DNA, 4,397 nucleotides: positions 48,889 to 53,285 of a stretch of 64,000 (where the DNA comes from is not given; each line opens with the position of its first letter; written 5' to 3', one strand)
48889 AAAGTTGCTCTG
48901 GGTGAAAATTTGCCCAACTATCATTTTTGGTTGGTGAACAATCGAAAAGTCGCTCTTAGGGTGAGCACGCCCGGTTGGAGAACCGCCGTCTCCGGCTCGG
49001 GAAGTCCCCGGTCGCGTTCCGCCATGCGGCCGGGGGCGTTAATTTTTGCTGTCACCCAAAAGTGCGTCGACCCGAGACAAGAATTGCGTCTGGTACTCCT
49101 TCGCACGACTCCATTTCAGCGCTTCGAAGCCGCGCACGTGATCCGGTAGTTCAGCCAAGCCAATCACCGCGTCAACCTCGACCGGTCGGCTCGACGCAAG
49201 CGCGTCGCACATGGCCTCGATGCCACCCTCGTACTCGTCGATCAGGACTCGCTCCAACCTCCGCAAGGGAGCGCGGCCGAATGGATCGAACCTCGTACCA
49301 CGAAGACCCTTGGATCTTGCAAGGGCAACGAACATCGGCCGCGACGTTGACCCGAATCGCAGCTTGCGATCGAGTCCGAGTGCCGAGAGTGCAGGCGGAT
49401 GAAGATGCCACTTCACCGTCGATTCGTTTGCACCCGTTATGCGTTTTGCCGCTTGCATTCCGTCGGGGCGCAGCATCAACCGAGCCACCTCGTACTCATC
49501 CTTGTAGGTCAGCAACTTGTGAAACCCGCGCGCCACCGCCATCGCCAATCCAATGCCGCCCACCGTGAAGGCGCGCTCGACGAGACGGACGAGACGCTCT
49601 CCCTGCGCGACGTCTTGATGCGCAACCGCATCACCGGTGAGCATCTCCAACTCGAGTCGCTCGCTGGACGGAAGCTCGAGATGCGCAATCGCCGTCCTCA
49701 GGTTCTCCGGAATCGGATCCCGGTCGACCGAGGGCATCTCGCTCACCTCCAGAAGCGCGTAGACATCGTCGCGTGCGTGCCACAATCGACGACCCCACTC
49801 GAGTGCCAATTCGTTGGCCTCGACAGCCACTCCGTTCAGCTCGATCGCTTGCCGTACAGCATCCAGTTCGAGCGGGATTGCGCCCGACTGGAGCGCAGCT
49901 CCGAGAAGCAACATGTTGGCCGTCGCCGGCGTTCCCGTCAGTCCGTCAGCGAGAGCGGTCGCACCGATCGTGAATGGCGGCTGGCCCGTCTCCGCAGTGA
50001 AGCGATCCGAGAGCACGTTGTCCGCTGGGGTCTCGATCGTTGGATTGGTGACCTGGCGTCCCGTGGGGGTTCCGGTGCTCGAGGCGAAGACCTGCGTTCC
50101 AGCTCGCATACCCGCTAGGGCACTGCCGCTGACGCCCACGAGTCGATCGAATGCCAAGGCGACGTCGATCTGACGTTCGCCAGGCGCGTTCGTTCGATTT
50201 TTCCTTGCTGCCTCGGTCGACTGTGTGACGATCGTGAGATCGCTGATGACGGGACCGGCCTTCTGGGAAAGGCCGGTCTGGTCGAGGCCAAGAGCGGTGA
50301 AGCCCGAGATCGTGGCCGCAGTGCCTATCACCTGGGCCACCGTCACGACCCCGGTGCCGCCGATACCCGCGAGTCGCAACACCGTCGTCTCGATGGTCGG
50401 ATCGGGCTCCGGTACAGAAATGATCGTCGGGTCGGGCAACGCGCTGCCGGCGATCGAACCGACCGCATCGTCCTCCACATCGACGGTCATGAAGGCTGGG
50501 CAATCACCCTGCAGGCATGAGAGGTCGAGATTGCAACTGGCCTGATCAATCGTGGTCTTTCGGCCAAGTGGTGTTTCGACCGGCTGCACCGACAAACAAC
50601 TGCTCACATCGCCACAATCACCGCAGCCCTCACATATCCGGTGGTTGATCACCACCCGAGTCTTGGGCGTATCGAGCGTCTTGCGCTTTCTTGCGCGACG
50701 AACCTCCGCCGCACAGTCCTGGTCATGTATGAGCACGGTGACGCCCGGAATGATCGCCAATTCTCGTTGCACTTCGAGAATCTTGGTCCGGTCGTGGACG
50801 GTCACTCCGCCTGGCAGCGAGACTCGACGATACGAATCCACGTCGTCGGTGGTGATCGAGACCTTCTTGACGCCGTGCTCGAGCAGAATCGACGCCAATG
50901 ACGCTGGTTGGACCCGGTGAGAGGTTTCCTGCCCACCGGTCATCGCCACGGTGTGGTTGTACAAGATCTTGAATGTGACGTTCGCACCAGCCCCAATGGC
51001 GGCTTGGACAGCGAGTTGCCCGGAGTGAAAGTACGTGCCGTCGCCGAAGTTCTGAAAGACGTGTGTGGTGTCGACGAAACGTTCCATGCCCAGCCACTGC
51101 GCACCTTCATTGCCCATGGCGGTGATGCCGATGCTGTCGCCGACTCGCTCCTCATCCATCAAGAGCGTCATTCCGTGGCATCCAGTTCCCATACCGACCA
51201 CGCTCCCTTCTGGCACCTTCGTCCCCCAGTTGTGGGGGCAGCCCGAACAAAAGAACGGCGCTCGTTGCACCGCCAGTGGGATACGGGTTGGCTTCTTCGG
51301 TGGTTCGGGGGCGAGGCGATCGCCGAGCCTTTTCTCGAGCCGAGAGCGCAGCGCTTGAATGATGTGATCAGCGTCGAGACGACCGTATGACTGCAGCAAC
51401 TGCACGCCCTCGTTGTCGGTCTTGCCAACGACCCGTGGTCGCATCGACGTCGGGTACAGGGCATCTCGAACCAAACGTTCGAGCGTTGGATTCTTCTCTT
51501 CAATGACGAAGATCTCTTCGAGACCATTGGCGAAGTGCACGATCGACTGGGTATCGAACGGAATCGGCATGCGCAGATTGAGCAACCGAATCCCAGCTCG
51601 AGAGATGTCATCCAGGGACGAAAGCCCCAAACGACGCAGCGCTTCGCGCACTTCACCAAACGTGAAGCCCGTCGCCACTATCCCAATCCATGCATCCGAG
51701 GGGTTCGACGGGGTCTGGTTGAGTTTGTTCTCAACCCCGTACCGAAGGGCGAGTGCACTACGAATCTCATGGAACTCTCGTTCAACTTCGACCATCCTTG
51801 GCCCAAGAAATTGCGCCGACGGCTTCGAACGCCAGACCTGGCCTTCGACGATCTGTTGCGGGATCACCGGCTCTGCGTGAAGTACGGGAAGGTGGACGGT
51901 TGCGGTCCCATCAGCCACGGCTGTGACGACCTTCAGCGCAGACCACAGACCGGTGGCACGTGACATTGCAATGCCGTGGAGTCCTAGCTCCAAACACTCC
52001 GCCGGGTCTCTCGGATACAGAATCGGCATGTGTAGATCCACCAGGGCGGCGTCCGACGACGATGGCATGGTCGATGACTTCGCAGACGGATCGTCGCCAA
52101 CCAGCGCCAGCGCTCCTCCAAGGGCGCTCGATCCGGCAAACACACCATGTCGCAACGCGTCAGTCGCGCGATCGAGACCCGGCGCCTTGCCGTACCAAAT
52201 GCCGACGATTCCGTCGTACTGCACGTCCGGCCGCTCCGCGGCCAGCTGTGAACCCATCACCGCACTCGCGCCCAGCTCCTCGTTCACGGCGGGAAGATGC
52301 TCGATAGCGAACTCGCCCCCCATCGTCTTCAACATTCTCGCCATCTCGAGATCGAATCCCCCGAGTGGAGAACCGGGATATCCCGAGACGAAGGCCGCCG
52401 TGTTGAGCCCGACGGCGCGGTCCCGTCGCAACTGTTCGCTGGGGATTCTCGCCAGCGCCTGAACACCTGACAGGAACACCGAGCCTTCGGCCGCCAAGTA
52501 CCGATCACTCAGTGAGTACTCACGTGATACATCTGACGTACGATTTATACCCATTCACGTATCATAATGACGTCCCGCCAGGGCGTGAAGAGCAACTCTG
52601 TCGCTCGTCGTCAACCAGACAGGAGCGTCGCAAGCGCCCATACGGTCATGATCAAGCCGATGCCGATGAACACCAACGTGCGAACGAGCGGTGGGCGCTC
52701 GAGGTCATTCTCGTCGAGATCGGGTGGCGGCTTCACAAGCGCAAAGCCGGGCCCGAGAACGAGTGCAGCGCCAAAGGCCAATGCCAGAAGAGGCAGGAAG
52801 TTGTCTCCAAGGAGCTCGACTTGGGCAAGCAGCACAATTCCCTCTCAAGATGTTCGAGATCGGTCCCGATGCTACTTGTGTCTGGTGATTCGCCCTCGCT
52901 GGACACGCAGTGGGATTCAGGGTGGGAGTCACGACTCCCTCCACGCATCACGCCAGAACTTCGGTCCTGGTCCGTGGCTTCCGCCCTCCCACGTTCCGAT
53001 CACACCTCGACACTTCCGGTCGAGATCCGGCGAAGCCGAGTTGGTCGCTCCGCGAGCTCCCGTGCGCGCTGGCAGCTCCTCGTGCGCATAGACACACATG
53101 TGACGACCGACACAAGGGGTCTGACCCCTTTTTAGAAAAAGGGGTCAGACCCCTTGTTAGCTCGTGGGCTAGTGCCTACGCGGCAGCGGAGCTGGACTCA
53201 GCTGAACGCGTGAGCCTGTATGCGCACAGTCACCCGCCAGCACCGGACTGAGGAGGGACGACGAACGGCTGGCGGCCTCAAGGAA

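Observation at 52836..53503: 668-bp structured non-coding region downstream of dnaB, centred on a perfect 46-bp nested palindrome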

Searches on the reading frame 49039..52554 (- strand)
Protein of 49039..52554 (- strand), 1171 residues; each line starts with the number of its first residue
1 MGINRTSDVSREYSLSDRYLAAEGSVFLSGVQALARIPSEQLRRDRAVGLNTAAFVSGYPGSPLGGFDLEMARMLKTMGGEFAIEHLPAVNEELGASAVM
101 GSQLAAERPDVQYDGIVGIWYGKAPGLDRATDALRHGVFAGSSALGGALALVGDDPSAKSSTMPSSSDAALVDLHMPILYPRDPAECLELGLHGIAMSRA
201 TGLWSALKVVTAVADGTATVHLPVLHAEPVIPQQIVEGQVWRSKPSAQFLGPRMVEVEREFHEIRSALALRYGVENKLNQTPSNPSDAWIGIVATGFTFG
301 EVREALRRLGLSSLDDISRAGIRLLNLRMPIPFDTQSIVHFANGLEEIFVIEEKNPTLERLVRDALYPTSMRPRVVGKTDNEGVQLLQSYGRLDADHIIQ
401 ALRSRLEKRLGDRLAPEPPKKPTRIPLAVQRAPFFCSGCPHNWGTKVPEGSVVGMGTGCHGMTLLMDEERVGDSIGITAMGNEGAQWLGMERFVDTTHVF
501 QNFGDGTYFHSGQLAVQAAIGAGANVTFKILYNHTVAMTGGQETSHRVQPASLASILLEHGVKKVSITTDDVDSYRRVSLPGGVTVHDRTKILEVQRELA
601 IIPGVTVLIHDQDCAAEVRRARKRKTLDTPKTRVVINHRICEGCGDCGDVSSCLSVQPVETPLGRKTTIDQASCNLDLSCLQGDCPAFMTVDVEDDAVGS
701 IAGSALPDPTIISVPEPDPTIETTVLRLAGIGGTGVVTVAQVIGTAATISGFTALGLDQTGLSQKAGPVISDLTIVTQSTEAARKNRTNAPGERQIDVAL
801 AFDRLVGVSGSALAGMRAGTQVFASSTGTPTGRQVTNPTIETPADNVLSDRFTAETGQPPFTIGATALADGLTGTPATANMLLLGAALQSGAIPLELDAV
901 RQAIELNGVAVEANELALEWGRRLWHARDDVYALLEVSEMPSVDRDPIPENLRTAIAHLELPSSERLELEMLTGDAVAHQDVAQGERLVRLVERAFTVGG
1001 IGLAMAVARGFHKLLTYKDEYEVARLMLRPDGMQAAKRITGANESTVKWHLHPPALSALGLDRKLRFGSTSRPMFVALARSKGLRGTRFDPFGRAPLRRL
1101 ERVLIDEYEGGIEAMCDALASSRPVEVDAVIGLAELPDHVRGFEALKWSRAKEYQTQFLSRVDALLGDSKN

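Call 9: search_protein_families(library=pfam, proteins=[window:49039-52554:-], max_evalue=0.01)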
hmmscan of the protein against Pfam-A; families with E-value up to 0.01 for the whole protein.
window:49039-52554:- (1171 aa): 3 families
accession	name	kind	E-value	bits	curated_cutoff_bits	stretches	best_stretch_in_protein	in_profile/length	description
PF20169.3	DUF6537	-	6.8e-38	131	27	1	977-1155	13-198/203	Family of unknown function (DUF6537)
PF01558.24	POR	-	4.6e-18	66.4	27.4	1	732-921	1-171/173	Pyruvate ferredoxin/flavodoxin oxidoreductase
PF02775.26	TPP_enzyme_C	-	8.6e-08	32.6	21.9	1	456-549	1-98/151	Thiamine pyrophosphate enzyme, C-terminal TPP binding domain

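Call 63: search_protein_families(library=ncbifam, proteins=[window:49039-52554:-], max_evalue=1)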
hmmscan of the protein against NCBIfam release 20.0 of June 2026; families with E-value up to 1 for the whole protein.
window:49039-52554:- (1171 aa): 23 families
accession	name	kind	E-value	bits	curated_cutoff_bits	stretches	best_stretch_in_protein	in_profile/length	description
NF009589.0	PRK13030.1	subfamily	0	1198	816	1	8-1159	11-1151/1170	indolepyruvate ferredoxin oxidoreductase family protein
NF009588.0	PRK13029.1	subfamily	2.8e-300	999.3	952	1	8-1152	11-1163/1196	indolepyruvate ferredoxin oxidoreductase family protein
TIGR03336.1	IOR_alpha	equivalog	2e-39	135.4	650.9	1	56-682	23-588/595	indolepyruvate ferredoxin oxidoreductase subunit alpha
NF005322.0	PRK06853.1-2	equivalog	4e-10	39.8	237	1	724-924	6-192/197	indolepyruvate oxidoreductase subunit beta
NF005324.0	PRK06853.1-4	equivalog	2.1e-09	37.5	222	2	728-779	7-58/196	indolepyruvate oxidoreductase subunit beta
TIGR03334.1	IOR_beta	equivalog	2.6e-08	34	205.8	1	728-906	5-170/189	indolepyruvate ferredoxin oxidoreductase subunit beta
NF005326.0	PRK06853.1-6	equivalog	2.9e-07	30.5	348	1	728-919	8-190/202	indolepyruvate oxidoreductase subunit beta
NF005323.0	PRK06853.1-3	equivalog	8.2e-07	29.1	238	1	726-922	9-192/197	indolepyruvate oxidoreductase subunit beta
NF005328.0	PRK06853.2-2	equivalog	1.3e-06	28.3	240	1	725-770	5-50/192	indolepyruvate oxidoreductase subunit beta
NF004915.0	PRK06274.1-1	equivalog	4.9e-06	26.1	274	1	726-774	5-53/194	indolepyruvate oxidoreductase subunit beta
NF004918.0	PRK06274.1-4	equivalog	5.1e-05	23.1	278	1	728-775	7-54/202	indolepyruvate oxidoreductase subunit beta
TIGR03710.1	OAFO_sf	subfamily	8.1e-05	21.4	482.75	2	284-366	460-536/561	2-oxoacid:acceptor oxidoreductase subunit alpha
NF004916.0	PRK06274.1-2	equivalog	0.00016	21.8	227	1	726-786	5-65/178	indolepyruvate oxidoreductase subunit beta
NF006179.0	PRK08312.1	subfamily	0.00017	20.8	348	1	867-1042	160-338/514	indolepyruvate oxidoreductase subunit beta family protein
NF006211.0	PRK08338.1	equivalog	0.00084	18.9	239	1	726-777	3-54/170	2-oxoacid:ferredoxin oxidoreductase subunit gamma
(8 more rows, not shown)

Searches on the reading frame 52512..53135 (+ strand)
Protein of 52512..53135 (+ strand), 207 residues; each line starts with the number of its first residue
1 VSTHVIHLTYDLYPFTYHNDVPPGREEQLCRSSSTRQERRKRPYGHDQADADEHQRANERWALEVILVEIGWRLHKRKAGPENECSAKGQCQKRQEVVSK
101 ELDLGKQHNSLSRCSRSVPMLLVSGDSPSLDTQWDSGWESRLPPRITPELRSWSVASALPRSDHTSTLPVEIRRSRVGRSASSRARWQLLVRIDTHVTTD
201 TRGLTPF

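Call 9: search_protein_families(library=pfam, proteins=[window:52512-53135:+], max_evalue=0.01)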
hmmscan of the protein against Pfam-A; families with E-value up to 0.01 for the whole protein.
window:52512-53135:+ (207 aa): 0 families

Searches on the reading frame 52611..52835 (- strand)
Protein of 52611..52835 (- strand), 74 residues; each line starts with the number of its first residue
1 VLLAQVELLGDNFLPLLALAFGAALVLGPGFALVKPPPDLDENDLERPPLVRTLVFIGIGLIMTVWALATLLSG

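Call 9: search_protein_families(library=pfam, proteins=[window:52611-52835:-], max_evalue=0.01)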
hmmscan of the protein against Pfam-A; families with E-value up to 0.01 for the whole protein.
window:52611-52835:- (74 aa): 0 families

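Call 37: find_homologous_proteins(query=window:52611-52835:-, max_evalue=0.001)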
Query window:52611-52835:- (74 aa): 37 proteins with E <= 0.001 among 43 candidates.
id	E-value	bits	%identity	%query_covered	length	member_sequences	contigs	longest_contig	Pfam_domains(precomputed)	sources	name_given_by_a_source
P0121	2.3e-38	147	100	100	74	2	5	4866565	-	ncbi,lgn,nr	ncbi:MAG: hypothetical protein R8J94_05765 [Acidimicrobiia bacterium]|nr:hypothetical protein [Acidi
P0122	2.0e-35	138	95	100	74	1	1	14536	-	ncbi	-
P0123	4.8e-33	130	89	99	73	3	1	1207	-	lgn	-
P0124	5.1e-33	130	89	99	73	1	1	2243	-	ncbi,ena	-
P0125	2.5e-32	128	85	99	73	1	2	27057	-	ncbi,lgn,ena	-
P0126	7.9e-32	126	88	99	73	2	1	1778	-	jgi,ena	-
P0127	1.3e-31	125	85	99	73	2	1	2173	-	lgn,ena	-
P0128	2.4e-31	125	86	99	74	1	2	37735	-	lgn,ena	-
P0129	1.7e-30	122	79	99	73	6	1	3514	-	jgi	jgi:hypothetical protein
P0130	1.8e-30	122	82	99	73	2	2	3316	-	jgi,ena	-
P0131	4.1e-30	121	79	99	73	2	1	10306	-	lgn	-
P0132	9.8e-30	119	82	99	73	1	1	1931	-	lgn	-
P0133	1.5e-29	119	79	99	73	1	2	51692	-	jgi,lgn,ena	-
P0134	4.8e-27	111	75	99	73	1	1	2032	-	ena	-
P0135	4.8e-26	108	71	99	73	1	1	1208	-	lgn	-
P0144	5.8e-24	101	69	99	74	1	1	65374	-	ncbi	-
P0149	1.4e-21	94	64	100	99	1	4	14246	-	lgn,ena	-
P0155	4.5e-16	76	58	96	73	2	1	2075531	-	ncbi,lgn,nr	ncbi:MAG: hypothetical protein KatS3mg008_1443 [Acidimicrobiales bacterium]|nr:MAG: hypothetical pro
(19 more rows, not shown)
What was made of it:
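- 52611..52835 (-): 74-aa two-helix (judged by eye) membrane-protein gene that the leader precedes. 100% identical to a deposited 'hypothetical protein [Acidimicrobiia bacterium]' (call 37).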

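Call 38: find_encoding_contigs(protein=P0121, flank=3000, max_places=6)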
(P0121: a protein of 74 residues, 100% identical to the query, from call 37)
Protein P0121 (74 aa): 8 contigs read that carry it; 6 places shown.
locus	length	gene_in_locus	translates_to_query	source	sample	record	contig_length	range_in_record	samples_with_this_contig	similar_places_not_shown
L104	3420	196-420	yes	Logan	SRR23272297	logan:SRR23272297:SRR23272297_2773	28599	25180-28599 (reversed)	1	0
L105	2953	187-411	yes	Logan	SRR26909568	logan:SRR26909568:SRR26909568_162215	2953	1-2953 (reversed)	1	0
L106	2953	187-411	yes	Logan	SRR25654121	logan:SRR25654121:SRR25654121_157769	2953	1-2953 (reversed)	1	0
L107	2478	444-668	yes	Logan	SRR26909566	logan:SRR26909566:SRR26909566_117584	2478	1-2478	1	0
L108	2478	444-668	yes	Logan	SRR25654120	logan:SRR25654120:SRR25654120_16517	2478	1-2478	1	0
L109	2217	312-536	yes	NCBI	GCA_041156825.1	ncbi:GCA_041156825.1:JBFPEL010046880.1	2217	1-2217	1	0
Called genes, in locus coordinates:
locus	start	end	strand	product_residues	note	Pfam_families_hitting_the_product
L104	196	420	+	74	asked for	-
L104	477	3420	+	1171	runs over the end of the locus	PF02775:TPP_enzyme_C (weak), PF01558:POR, PF20169:DUF6537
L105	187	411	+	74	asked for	-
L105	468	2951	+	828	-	?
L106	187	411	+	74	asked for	-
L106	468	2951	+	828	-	?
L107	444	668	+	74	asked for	-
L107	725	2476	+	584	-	?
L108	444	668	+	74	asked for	-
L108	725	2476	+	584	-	?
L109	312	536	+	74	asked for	-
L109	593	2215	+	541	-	?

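Call 39: find_encoding_contigs(protein=P0122, flank=3000, max_places=3)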
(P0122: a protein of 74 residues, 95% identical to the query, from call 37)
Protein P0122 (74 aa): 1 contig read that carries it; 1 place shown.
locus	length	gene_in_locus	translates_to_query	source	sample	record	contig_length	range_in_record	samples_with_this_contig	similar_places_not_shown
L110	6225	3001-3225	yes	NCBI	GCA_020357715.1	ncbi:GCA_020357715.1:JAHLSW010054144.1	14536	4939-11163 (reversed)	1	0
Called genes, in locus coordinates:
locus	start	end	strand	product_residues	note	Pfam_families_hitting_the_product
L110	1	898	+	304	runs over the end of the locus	PF14378:PAP2_3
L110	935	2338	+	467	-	PF00772:DnaB, PF03796:DnaB_C, PF13481:AAA_25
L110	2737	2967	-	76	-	-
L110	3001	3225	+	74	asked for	-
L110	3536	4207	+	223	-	-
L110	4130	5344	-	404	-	PF17408:MCD_N, PF05292:MCD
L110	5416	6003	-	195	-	PF01476:LysM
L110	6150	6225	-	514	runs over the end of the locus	-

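Call 42: find_encoding_contigs(protein=P0155, flank=3000, max_places=2)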
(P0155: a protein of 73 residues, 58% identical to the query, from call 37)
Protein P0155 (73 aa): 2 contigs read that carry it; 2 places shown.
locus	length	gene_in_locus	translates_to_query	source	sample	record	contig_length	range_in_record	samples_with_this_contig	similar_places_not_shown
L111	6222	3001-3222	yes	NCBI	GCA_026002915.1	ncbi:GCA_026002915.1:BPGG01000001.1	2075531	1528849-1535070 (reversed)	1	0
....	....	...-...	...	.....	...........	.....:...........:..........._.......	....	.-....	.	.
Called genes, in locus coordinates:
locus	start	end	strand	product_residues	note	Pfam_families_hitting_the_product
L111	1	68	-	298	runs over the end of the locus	PF00535:Glycos_transf_2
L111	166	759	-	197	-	PF00440:TetR_N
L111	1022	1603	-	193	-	PF00156:Pribosyltran (weak)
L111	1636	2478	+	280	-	-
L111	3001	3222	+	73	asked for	-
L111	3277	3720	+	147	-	PF14340:DUF4395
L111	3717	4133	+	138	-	PF00462:Glutaredoxin (weak)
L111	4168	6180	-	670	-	PF00772:DnaB, PF13481:AAA_25, PF03796:DnaB_C, PF14890:Intein_splicing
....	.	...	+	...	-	?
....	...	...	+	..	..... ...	-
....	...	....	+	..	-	?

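Call 43: find_encoding_contigs(protein=P0144, flank=3000, max_places=2)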
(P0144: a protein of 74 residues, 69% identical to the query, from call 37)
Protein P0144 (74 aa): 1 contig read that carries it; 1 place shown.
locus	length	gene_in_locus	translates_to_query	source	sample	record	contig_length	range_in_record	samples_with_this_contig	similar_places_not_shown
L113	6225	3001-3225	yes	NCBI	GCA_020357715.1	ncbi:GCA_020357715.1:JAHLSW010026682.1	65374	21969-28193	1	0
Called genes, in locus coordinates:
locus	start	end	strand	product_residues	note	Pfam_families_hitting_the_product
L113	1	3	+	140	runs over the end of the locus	PF01084:Ribosomal_S18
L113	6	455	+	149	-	PF01281:Ribosomal_L9_N, PF03948:Ribosomal_L9_C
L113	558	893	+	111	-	-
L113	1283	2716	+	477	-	PF00772:DnaB, PF03796:DnaB_C, PF13481:AAA_25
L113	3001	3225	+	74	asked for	-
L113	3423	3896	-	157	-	PF00885:DMRL_synthase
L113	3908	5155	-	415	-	PF00926:DHBP_synthase, PF00925:GTP_cyclohydro2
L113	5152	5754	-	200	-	PF00677:Lum_binding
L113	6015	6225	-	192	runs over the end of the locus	PF04972:BON (weak), PF01476:LysM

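Call 44: find_encoding_contigs(protein=P0133, flank=3000, max_places=2)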
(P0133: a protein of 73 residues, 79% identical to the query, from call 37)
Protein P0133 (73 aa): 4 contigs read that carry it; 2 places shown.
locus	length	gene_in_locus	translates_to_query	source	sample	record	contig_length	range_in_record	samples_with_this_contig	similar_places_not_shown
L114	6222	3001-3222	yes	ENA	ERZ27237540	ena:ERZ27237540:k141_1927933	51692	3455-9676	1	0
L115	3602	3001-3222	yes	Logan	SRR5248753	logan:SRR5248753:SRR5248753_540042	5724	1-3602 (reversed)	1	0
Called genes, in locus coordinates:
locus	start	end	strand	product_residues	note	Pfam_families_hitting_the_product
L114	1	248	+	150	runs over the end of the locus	PF01281:Ribosomal_L9_N, PF03948:Ribosomal_L9_C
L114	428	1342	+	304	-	PF14378:PAP2_3, PF01569:PAP2 (weak)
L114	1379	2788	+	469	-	PF00772:DnaB, PF03796:DnaB_C, PF13481:AAA_25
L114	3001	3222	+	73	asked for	-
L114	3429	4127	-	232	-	PF00925:GTP_cyclohydro2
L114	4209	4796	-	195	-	PF04972:BON (weak), PF01476:LysM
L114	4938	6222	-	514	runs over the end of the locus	-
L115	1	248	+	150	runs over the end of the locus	PF01281:Ribosomal_L9_N, PF03948:Ribosomal_L9_C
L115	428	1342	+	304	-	PF14378:PAP2_3, PF01569:PAP2 (weak)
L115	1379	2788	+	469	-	PF00772:DnaB, PF03796:DnaB_C, PF13481:AAA_25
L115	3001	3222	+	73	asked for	-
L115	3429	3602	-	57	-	?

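Call 45: find_encoding_contigs(protein=P0149, flank=3000, max_places=3)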
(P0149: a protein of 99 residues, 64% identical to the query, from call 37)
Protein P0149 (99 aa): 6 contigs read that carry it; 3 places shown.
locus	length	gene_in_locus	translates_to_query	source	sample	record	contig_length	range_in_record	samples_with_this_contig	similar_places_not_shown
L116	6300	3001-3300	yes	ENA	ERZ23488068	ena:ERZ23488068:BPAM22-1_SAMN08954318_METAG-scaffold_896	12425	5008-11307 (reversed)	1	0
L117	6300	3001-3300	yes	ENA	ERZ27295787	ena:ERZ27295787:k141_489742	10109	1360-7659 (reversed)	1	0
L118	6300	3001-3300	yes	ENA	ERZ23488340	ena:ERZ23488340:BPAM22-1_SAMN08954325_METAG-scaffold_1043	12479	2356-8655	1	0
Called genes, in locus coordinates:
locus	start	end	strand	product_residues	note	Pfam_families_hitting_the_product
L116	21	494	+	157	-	PF01084:Ribosomal_S18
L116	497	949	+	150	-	PF01281:Ribosomal_L9_N, PF03948:Ribosomal_L9_C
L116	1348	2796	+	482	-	PF00772:DnaB, PF03796:DnaB_C, PF13481:AAA_25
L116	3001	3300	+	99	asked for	-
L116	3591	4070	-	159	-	PF00885:DMRL_synthase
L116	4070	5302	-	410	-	PF00926:DHBP_synthase, PF00925:GTP_cyclohydro2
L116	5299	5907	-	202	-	PF00677:Lum_binding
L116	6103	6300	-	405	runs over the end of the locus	PF17408:MCD_N, PF05292:MCD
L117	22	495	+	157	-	PF01084:Ribosomal_S18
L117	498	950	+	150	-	PF01281:Ribosomal_L9_N, PF03948:Ribosomal_L9_C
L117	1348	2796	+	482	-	PF00772:DnaB, PF03796:DnaB_C, PF13481:AAA_25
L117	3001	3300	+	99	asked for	-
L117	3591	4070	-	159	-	PF00885:DMRL_synthase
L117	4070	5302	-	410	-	PF00926:DHBP_synthase, PF00925:GTP_cyclohydro2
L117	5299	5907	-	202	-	PF00677:Lum_binding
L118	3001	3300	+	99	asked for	-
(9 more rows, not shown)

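Call 63: search_protein_families(library=ncbifam, proteins=[window:52611-52835:-], max_evalue=1)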
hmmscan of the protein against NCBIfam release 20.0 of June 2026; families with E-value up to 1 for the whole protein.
window:52611-52835:- (74 aa): 0 families
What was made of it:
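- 52611..52835 (-): No Pfam or NCBIfam family (calls 9, 63).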

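Call 92: search_protein_representatives(alignment_id=A5)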
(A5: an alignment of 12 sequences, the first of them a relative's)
Query: 12 sequences, 75 profile positions. Proteins with E-value up to 0.001 (for the whole library): 316; up to 1e-10: 159; up to 1e-30: 1. The best 150 are listed.
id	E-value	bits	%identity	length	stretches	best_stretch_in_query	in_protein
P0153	3.8e-34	132.5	-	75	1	1-74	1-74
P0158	8.3e-24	99.3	-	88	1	7-74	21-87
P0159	1.5e-23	98.5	-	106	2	7-44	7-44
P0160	8.5e-23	96.1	-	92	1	7-75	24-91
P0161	1.0e-22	95.8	-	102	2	6-48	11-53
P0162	1.1e-22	95.7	-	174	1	6-73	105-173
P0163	2.1e-22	94.9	-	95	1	6-74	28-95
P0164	3.5e-22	94.1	-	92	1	7-74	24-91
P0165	6.8e-22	93.2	-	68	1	8-74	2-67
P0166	7.7e-22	93.0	-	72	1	7-73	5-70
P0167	8.4e-22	92.9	-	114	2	4-40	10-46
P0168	2.0e-21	91.7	-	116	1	7-74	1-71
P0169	3.0e-21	91.2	-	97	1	8-74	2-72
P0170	3.1e-21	91.1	-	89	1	5-73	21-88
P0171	3.2e-21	91.1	-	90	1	6-74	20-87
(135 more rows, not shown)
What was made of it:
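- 52611..52835 (-): 316 family representatives at E <= 0.001 among 1.84 billion (call 92).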
